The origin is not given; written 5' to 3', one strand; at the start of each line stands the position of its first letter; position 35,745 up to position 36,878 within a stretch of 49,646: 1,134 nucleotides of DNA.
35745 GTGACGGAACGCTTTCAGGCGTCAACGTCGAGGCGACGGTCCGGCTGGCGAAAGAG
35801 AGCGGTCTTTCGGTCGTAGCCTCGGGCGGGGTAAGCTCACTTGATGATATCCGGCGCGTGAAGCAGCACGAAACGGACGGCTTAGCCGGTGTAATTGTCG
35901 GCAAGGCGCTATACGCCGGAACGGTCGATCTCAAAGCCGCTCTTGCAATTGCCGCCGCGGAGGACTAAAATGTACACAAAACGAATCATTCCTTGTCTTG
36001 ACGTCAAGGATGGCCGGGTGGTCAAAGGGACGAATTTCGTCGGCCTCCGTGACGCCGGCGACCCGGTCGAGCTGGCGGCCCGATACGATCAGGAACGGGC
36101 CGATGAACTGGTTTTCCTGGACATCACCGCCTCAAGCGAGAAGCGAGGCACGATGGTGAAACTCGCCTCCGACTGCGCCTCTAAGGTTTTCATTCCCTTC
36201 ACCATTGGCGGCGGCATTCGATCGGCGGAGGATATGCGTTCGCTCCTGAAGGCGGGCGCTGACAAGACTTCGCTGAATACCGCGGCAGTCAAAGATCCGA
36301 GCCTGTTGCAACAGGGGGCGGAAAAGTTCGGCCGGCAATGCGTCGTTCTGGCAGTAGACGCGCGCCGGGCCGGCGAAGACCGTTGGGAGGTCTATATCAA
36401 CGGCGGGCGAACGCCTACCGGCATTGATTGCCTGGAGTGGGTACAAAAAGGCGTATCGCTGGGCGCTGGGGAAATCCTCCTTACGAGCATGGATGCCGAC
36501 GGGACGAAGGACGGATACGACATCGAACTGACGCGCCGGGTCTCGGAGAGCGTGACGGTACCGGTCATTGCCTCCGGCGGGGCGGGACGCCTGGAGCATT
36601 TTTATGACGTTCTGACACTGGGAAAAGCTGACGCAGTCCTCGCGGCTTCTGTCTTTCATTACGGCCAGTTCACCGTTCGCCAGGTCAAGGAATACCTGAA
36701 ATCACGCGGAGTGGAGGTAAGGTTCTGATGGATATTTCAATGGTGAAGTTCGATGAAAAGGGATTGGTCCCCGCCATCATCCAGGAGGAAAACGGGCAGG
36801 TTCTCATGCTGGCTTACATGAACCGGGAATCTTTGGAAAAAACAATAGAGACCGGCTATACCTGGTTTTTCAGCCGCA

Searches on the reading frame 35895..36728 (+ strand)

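Call 6: search_protein_families(library=pfam, proteins=[window:35895-36728:+], max_evalue=0.01)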
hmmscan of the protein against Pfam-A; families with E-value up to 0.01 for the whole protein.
window:35895-36728:+ (277 aa): 5 families
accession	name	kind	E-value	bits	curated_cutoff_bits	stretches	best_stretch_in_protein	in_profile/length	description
PF00977.27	His_biosynth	-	2.2e-85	286.2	23.6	1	30-260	1-228/228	Histidine biosynthesis protein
PF03060.21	NMO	-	4.8e-05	23.3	28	0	209-252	181-223/331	Nitronate monooxygenase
PF01207.24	Dus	-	0.0026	17.3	20.4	0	97-145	182-230/311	Dihydrouridine synthase (Dus)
PF02581.23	TMP-TENI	-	0.0047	16.8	27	0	189-231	119-159/180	Thiamine monophosphate synthase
PF05690.20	ThiG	-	0.0065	16.3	23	0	214-252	168-205/247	Thiazole biosynthesis protein ThiG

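Call 7: search_protein_families(library=ncbifam, proteins=[window:35895-36728:+], max_evalue=0.01)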
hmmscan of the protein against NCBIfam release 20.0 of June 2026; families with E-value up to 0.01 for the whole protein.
window:35895-36728:+ (277 aa): 22 families
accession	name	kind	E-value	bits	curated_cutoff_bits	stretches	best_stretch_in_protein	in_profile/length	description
TIGR00735.1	hisF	equivalog_domain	1.3e-112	375.2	294.55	1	26-276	1-254/254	imidazole glycerol phosphate synthase subunit HisF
TIGR03572.1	WbuZ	equivalog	4.1e-81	271.7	299.7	1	26-256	1-232/232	glycosyl amidation-associated protein WbuZ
NF038364.1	AglZ_HisF2_fam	equivalog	1.1e-63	214.9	310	1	28-256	2-230/248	AglZ/HisF2 family acetamidino modification protein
NF010112.0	PRK13585.1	equivalog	9.3e-40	136.7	243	1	30-268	4-238/241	1-(5-phosphoribosyl)-5-[(5-phosphoribosylamino)methylideneamino]imidazole-4-carboxamide isomerase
TIGR00007.1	TIGR00007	equivalog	1.4e-33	116.4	228.95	1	31-251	1-219/231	1-(5-phosphoribosyl)-5-[(5-phosphoribosylamino)methylideneamino]imidazole-4-carboxamide isomerase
TIGR01919.1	hisA-trpF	equivalog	1.2e-21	77.3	306.45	1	31-263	5-237/243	bifunctional 1-(5-phosphoribosyl)-5-((5-phosphoribosylamino)methylideneamino)imidazole-4-carboxamide isomerase/phosphoribosylanthranilate is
NF010114.0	PRK13587.1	equivalog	1e-17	64.6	305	1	75-246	52-217/234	1-(5-phosphoribosyl)-5-((5-phosphoribosylamino)methylideneamino)imidazole-4-carboxamide isomerase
NF010113.0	PRK13586.1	equivalog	7.6e-16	58.5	238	1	30-248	3-216/232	1-(5-phosphoribosyl)-5-((5-phosphoribosylamino)methylideneamino)imidazole-4-carboxamide isomerase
NF010712.0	PRK14114.1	equivalog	1.1e-12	48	327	1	33-267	5-239/241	1-(5-phosphoribosyl)-5-((5-phosphoribosylamino)methylideneamino)imidazole-4-carboxamide isomerase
TIGR02129.1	hisA_euk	equivalog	9.9e-11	41.8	229.3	1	31-249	3-233/255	phosphoribosylformimino-5-aminoimidazole carboxamide ribotide isomerase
TIGR00734.1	hisAF_rel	hypoth_equivalog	8.2e-10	38.9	179.85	2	31-130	123-215/221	HisA/HisF family protein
NF003156.0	PRK04128.1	equivalog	3.3e-09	37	285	1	30-244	3-205/231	1-(5-phosphoribosyl)-5-((5-phosphoribosylamino)methylideneamino)imidazole-4-carboxamide isomerase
NF003198.0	PRK04169.1-2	subfamily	1.4e-05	24.3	247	1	92-137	190-235/249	geranylgeranylglyceryl/heptaprenylglyceryl phosphate synthase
TIGR01768.1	GGGP-family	subfamily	6.3e-05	22.6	113.25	1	72-124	152-204/224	geranylgeranylglyceryl phosphate synthase family protein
NF005574.0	PRK07259.1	equivalog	0.00017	20.6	269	0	88-140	226-278/304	dihydroorotate dehydrogenase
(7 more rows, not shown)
